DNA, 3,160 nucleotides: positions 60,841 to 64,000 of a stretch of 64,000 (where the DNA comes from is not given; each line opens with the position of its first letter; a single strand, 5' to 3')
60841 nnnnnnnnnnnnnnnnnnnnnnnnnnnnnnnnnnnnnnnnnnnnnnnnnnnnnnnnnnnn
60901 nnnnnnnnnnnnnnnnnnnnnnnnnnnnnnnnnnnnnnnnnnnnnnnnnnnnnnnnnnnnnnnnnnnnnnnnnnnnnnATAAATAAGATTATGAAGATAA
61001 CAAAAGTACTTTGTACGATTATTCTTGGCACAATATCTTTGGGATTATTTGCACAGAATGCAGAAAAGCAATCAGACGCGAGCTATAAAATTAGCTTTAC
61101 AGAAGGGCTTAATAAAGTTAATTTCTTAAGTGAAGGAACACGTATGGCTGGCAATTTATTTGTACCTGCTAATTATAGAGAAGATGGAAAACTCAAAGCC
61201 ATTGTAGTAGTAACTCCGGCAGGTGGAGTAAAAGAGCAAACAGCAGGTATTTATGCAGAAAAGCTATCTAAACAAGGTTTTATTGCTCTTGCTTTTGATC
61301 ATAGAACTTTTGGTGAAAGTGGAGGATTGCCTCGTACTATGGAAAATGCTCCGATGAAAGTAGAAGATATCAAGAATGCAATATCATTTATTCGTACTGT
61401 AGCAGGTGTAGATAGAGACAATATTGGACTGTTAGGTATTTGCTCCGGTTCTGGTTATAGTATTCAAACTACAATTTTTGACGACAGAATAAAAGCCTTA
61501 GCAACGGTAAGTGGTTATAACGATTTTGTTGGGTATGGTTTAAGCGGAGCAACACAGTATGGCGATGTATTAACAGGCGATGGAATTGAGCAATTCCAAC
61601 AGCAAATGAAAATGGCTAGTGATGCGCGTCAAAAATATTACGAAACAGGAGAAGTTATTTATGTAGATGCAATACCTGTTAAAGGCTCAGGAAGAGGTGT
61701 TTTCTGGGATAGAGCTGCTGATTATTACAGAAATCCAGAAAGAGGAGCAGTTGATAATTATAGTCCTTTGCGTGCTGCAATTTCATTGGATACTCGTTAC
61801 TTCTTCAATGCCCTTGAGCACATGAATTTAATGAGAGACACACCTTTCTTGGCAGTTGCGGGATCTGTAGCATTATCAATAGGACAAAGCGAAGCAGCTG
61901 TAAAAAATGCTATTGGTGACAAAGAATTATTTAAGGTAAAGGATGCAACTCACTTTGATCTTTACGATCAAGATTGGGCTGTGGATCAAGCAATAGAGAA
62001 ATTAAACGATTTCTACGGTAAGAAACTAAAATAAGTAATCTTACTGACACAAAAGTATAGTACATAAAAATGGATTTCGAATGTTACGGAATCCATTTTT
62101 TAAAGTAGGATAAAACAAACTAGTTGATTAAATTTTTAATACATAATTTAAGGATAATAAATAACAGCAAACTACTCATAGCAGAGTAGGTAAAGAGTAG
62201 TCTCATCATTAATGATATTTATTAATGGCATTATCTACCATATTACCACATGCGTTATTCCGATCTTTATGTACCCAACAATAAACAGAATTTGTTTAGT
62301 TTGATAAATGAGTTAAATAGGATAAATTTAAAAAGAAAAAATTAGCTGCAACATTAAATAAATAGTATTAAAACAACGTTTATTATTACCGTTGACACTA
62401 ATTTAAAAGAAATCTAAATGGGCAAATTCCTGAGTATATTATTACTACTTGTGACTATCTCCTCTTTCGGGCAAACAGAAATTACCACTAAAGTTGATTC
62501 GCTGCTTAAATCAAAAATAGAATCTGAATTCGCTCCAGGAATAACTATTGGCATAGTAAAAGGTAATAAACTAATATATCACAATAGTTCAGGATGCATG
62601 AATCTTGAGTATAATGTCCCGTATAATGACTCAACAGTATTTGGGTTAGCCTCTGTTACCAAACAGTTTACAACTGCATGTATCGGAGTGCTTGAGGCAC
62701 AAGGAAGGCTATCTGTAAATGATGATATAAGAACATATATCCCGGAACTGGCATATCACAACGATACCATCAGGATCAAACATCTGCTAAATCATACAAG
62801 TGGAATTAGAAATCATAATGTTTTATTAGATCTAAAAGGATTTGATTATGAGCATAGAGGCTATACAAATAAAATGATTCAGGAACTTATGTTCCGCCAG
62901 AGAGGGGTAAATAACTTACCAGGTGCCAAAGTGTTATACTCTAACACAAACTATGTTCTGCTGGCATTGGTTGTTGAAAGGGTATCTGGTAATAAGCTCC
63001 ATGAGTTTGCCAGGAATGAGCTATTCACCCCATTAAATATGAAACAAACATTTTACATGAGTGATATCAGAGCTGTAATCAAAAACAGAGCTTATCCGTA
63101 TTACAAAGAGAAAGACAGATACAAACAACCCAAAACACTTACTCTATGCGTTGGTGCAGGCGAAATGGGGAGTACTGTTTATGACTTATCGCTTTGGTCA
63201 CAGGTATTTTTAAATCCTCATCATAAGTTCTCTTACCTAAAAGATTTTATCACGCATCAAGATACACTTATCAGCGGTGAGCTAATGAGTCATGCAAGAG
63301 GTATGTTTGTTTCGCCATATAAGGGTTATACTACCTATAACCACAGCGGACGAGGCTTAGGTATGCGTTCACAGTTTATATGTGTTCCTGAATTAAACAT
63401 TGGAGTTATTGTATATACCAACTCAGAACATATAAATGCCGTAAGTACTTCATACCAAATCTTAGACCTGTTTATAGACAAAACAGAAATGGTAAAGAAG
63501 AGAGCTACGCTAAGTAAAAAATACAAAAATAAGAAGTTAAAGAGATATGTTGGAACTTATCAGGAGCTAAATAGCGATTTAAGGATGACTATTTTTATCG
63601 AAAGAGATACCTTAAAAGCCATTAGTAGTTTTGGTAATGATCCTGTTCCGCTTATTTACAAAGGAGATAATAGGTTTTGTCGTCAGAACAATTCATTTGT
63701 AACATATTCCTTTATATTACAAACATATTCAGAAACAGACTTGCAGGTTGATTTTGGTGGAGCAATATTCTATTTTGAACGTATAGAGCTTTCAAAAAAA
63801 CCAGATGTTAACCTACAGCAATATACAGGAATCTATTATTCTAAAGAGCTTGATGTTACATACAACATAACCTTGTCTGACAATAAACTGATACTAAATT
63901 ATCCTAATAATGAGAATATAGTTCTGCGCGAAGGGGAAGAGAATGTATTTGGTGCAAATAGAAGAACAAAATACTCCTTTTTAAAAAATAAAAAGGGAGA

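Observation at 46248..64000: Co-directional array of unrelated accessory genes punctuated by recombining non-coding modules (cassette-array-like locus)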

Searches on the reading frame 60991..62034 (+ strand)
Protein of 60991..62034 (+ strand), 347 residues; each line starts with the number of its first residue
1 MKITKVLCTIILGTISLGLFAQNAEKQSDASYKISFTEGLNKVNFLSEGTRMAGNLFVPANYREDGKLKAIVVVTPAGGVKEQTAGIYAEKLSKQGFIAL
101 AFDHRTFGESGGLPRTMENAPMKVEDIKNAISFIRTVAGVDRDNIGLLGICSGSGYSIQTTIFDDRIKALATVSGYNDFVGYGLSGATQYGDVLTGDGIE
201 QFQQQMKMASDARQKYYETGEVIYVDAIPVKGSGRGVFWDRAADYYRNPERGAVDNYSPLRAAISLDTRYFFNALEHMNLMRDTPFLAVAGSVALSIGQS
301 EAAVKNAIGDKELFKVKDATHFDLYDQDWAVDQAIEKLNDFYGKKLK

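Call 12: find_encoding_contigs(protein=window:60991-62034:+, flank=10000, max_places=6)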
Protein window:60991-62034:+ (347 aa): 4 contigs read that carry it; 2 places shown.
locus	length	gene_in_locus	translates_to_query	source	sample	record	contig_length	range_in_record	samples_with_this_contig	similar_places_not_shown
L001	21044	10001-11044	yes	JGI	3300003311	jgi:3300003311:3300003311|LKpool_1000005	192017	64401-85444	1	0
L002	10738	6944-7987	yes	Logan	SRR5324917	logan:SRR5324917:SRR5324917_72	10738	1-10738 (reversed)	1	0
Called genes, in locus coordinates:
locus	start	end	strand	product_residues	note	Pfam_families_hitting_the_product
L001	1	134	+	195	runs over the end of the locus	-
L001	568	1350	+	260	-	PF20240:DUF6597, PF12833:HTH_18, PF00165:HTH_AraC (weak)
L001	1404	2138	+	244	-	PF08713:DNA_alkylation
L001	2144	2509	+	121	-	-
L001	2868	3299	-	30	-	-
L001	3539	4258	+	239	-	-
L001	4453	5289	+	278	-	PF22200:ExsA_N, PF00165:HTH_AraC, PF12833:HTH_18, PF00165:HTH_AraC (weak)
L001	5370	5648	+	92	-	-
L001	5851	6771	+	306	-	PF00106:adh_short, PF08659:KR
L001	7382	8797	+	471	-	PF00282:Pyridoxal_deC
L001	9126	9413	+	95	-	-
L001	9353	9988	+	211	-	PF02525:Flavodoxin_2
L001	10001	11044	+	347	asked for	PF01738:DLH (weak), PF02129:Peptidase_S15 (weak), PF12146:Hydrolase_4 (weak)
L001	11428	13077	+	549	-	PF00144:Beta-lactamase, PF11954:DUF3471 (faint)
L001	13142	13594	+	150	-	PF00583:Acetyltransf_1, PF13673:Acetyltransf_10, PF13508:Acetyltransf_7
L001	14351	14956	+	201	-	PF02557:VanY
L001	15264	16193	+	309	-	PF01522:Polysacc_deac_1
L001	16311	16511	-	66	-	-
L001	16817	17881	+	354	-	PF18958:DUF5700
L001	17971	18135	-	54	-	-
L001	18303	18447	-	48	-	-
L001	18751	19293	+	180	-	PF13302:Acetyltransf_3, PF13420:Acetyltransf_4, PF00583:Acetyltransf_1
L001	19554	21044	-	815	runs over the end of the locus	PF00028:Cadherin (faint), PF18962:Por_Secre_tail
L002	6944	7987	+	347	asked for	PF01738:DLH (weak), PF02129:Peptidase_S15 (weak), PF12146:Hydrolase_4 (weak)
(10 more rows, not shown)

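Call 25: search_protein_families(library=pfam, proteins=[window:60991-62034:+], max_evalue=0.01)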
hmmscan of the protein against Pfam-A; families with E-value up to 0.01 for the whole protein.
window:60991-62034:+ (347 aa): 6 families
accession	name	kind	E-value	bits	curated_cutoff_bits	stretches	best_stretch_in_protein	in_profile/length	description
PF02129.25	Peptidase_S15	-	2.1e-07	31.4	23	1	48-217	1-172/262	X-Pro dipeptidyl-peptidase (S15 family)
PF01738.24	DLH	-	1.2e-06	28.7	21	1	60-172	9-126/217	Dienelactone hydrolase family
PF12146.15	Hydrolase_4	-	1.2e-05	25.1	27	1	69-162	4-95/239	Serine aminopeptidase, S33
PF20434.5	BD-FAE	-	2.4e-05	24.4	26.8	1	67-154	12-100/215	BD-FAE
PF00561.26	Abhydrolase_1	-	0.00011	22.4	25.8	1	89-291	20-207/245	alpha/beta hydrolase fold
PF08840.17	BAAT_C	-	0.0086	16.6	20.9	0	127-180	6-59/210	BAAT / Acyl-CoA thioester hydrolase C terminal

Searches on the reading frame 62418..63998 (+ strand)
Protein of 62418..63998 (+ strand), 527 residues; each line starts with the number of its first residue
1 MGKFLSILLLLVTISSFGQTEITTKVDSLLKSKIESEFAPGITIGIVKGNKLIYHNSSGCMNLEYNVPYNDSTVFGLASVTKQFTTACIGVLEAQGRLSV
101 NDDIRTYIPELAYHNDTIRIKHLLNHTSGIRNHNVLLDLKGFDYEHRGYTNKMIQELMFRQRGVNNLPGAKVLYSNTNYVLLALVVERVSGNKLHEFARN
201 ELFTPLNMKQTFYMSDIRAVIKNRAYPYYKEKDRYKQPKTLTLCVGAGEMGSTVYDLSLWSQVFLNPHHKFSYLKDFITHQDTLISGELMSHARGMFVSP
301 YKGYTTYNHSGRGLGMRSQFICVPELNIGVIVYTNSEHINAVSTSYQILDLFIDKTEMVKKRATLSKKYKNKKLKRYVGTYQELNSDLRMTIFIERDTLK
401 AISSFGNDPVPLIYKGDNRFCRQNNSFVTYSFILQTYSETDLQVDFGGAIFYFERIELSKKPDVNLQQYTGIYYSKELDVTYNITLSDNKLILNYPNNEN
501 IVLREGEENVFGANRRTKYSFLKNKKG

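Call 25: search_protein_families(library=pfam, proteins=[window:62418-63998:+], max_evalue=0.01)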
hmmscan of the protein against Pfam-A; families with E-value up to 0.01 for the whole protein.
window:62418-63998:+ (527 aa): 2 families
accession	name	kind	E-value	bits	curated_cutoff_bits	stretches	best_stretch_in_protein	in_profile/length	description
PF00144.29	Beta-lactamase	-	1e-51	176.5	27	1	28-339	3-313/329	Beta-lactamase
PF11954.13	DUF3471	-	5.6e-07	30.4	29.3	0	460-518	6-65/103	Domain of unknown function (DUF3471)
